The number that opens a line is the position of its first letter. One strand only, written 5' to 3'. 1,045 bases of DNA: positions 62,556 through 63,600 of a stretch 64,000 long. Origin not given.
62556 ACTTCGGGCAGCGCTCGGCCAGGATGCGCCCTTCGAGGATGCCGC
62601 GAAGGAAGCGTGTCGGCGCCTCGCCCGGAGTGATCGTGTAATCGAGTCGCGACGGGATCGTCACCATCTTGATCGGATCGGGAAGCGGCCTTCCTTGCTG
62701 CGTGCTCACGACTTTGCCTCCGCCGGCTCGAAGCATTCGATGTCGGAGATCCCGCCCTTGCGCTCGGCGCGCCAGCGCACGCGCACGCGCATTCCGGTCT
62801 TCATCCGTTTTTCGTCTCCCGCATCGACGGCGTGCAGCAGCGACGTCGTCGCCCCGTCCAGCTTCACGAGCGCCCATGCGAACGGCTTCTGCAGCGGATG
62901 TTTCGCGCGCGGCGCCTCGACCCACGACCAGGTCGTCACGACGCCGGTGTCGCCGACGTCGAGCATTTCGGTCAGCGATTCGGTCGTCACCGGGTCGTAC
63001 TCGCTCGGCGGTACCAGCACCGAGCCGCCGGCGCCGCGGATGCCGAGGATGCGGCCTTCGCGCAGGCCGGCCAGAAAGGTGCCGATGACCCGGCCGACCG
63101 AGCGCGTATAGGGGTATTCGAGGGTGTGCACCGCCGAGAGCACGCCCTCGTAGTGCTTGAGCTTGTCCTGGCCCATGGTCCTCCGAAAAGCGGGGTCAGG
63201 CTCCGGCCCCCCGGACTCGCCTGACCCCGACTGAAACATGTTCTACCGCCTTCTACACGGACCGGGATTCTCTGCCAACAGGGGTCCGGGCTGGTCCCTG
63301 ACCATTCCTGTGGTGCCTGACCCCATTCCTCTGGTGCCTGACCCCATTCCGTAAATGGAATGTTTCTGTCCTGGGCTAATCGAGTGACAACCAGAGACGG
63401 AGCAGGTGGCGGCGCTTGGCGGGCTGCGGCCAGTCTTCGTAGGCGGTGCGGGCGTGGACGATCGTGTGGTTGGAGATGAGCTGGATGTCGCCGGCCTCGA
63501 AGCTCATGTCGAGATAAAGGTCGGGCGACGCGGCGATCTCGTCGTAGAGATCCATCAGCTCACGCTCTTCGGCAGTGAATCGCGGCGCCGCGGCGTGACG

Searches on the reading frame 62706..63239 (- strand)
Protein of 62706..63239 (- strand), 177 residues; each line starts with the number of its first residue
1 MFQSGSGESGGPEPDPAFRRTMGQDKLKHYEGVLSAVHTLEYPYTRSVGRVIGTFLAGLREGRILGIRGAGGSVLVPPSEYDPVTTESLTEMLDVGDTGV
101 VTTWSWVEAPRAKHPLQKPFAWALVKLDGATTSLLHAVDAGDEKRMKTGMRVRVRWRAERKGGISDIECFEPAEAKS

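Call 7: search_protein_families(library=pfam, proteins=[window:62706-63179:-])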
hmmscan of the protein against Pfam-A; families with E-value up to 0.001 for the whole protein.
window:62706-63179:- (157 aa): 1 family
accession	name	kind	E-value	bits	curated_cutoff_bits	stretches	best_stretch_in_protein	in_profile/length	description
PF01796.24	OB_ChsH2_C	-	1.2e-12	48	27.1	1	75-137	4-65/65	ChsH2, C-terminal OB-fold domain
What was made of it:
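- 62706..63177 (-): DUF35/OB-fold protein (ChsH2_C type), 156 aa, first gene of the operon. PF01796 (call 7).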

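Call 10: search_protein_families(library=ncbifam, proteins=[window:62706-63179:-], max_evalue=0.001)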
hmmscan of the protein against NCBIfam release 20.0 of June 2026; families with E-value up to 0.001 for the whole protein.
window:62706-63179:- (157 aa): 0 families

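Call 47: find_related_loci(query=window:62706-63179:-, collection=metagenome_contigs, flank=3000)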
Query window:62706-63179:- (157 aa) in metagenome_contigs; peptide patterns used: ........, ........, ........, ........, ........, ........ (x = any residue, [..] = any of these).
275 stretches matched a pattern; 74 encode a relative of the query (tblastn E <= 1e-3); 74 distinct loci.
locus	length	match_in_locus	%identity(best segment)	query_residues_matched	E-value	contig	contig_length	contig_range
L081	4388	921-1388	76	2-157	2e-81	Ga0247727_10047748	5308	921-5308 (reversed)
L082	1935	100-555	62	2-157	4e-64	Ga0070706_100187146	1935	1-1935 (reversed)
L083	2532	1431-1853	66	13-153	3e-62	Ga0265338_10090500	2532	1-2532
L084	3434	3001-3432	67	13-156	7e-61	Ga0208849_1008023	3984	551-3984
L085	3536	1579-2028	58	8-157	3e-59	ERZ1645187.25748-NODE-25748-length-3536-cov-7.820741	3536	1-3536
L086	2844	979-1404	62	11-152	1e-57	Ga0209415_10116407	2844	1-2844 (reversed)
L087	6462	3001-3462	58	1-153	2e-57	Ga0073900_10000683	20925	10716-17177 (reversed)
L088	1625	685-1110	63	13-153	5e-57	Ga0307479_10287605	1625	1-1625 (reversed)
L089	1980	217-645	61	13-154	7e-56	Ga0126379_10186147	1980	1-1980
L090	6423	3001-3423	62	13-152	2e-54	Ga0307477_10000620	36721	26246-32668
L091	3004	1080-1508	61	13-154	3e-54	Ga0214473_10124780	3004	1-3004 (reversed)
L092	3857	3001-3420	59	19-157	3e-54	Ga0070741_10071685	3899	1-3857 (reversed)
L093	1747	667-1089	60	13-153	7e-55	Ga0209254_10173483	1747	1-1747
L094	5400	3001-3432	68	13-156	3e-53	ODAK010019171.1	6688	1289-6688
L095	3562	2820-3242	59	14-154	7e-53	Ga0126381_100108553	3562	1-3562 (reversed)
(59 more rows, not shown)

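Call 56: find_encoding_contigs(protein=window:62706-63179:-, flank=10000, max_places=2)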
Protein window:62706-63179:- (157 aa): no gene with exactly this product is on record in the collection.

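Call 57: find_encoding_contigs(protein=window:62706-63239:-, flank=10000, max_places=2)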
Protein window:62706-63239:- (177 aa): no gene with exactly this product is on record in the collection.
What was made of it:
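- Tried and rejected: Looking up DUF35a by exact sequence failed with both candidate starts (calls 56, 57).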

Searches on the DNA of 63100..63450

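Call 80: search_rna_families(source=window, start=63100, end=63450, threshold=evalue, max_evalue=1)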
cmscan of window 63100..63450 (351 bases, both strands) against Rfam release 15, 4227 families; matches with E-value up to 1: 0.
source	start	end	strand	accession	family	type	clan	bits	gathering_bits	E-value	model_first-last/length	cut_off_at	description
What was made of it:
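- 63192..63228 (-): Stable hairpin in the predicted 5' UTR, between operator 2 and the Shine-Dalgarno sequence; role unknown. There is no Rfam match (call 80).
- Tried and rejected: Rfam found nothing in the operon leader (call 80).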
